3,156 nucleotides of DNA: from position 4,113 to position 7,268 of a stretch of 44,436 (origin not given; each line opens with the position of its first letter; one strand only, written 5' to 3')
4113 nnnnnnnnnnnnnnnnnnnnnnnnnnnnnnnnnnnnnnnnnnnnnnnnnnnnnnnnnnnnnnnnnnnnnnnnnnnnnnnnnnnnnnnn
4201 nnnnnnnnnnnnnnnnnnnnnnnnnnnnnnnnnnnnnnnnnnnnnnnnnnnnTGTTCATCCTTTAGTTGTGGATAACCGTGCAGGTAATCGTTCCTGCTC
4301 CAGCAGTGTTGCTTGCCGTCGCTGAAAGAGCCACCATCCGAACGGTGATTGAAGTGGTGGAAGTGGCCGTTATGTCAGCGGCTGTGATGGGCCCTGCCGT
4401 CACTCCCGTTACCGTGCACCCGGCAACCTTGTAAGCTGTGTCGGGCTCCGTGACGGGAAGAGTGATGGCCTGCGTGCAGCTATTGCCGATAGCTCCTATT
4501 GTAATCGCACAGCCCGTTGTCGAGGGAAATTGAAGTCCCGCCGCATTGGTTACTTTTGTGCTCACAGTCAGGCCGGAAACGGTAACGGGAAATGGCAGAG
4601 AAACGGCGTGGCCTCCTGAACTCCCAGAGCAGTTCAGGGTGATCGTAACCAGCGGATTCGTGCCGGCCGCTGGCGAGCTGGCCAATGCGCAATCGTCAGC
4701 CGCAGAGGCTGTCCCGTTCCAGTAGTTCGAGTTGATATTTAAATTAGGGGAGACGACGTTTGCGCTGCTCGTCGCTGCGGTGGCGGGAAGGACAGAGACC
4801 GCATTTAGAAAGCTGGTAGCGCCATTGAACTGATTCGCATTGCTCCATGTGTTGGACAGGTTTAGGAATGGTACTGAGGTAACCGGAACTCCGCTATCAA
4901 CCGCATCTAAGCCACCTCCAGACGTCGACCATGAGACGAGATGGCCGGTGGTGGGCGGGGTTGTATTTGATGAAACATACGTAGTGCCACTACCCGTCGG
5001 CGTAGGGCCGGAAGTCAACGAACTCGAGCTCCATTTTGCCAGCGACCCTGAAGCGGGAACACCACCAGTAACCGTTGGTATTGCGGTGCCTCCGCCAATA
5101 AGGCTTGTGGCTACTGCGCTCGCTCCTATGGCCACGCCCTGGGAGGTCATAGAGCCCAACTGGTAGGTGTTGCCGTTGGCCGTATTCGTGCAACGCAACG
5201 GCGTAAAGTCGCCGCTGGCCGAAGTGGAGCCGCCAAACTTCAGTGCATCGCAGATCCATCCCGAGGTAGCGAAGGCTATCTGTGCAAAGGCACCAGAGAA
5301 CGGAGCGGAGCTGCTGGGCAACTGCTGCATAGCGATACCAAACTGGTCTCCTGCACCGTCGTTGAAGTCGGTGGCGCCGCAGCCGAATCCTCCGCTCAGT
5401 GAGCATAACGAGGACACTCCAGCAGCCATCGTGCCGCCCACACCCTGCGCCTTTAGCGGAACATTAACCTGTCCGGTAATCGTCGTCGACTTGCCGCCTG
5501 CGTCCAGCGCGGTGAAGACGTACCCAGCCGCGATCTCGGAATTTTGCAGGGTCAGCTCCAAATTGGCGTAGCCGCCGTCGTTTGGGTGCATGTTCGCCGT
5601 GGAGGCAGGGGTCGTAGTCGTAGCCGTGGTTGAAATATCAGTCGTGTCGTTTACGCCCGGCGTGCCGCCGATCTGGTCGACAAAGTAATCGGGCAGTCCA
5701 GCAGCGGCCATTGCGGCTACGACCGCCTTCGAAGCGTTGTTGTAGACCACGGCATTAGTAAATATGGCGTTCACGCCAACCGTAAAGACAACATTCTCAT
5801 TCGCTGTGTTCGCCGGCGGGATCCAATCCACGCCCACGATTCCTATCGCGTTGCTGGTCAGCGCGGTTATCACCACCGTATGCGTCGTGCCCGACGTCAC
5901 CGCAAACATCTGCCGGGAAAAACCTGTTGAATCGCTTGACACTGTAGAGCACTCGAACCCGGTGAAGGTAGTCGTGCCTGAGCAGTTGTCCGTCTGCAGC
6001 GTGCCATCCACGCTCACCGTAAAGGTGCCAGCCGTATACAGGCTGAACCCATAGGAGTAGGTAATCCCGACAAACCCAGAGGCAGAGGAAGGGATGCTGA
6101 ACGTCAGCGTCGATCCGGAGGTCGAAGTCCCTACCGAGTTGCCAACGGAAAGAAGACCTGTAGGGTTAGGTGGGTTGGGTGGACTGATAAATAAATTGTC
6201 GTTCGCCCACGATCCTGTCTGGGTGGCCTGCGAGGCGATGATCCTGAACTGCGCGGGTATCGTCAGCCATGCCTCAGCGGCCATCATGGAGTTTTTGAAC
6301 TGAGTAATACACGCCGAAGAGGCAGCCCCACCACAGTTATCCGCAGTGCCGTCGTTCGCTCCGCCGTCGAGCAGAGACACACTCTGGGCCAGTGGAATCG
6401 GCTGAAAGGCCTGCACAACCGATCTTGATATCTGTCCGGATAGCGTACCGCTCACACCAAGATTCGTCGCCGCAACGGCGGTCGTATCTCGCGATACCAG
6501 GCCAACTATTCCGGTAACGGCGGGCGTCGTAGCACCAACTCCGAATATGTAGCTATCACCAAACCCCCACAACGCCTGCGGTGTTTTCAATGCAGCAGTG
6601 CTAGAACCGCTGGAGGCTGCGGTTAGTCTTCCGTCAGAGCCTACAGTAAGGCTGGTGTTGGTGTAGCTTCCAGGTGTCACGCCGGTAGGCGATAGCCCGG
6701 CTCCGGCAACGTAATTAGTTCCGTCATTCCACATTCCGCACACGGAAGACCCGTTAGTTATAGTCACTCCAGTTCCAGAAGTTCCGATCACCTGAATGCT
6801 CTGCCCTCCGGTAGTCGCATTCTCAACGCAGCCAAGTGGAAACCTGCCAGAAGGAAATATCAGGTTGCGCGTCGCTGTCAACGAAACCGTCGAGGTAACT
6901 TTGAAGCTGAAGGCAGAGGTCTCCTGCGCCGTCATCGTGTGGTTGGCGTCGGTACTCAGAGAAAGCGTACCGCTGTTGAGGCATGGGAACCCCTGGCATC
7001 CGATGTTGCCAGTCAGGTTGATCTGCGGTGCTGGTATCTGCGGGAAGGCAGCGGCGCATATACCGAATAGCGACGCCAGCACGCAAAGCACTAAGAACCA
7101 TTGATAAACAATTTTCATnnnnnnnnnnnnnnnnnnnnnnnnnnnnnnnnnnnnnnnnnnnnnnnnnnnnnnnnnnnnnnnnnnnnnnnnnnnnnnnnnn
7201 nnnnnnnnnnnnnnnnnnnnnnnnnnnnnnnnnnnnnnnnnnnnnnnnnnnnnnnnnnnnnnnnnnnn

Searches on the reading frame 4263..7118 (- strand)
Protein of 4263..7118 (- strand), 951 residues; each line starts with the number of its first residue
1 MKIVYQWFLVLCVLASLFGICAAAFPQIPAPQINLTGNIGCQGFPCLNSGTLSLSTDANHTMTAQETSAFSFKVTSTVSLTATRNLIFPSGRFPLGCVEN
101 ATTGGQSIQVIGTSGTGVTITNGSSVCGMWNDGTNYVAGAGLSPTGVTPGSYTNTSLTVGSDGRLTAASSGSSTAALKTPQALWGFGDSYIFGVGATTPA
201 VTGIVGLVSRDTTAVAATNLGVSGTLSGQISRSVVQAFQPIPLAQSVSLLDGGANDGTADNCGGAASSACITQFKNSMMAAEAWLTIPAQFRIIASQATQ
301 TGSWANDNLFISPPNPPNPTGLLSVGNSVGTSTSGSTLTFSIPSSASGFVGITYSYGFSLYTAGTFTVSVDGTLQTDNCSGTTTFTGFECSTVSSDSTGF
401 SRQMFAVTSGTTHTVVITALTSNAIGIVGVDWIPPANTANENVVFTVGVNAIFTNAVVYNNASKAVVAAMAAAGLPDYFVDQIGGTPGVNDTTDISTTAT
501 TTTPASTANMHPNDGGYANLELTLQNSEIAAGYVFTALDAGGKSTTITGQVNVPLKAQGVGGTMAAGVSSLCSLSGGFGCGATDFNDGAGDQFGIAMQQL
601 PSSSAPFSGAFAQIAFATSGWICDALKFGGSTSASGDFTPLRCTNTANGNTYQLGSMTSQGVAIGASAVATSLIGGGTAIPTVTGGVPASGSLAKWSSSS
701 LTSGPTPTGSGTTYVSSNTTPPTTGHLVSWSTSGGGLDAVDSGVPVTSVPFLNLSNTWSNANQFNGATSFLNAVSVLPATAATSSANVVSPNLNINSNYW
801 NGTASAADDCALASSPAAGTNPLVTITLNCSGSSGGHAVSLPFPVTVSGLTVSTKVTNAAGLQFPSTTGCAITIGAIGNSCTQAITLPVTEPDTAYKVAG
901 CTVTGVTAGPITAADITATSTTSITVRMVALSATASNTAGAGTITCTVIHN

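Call 40: search_protein_families(library=phrogs, proteins=[window:4263-7118:-], max_evalue=0.001)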
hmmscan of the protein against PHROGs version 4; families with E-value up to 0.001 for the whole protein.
window:4263-7118:- (951 aa): 0 families

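Call 80: search_protein_families(library=pfam, proteins=[window:4263-7118:-], max_evalue=0.01)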
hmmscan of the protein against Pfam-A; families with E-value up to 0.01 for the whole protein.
window:4263-7118:- (951 aa): 1 family
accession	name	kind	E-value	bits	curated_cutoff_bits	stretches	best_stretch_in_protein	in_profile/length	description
PF13472.12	Lipase_GDSL_2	-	0.0025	18.8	32.9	0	186-261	2-79/178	GDSL-like Lipase/Acylhydrolase family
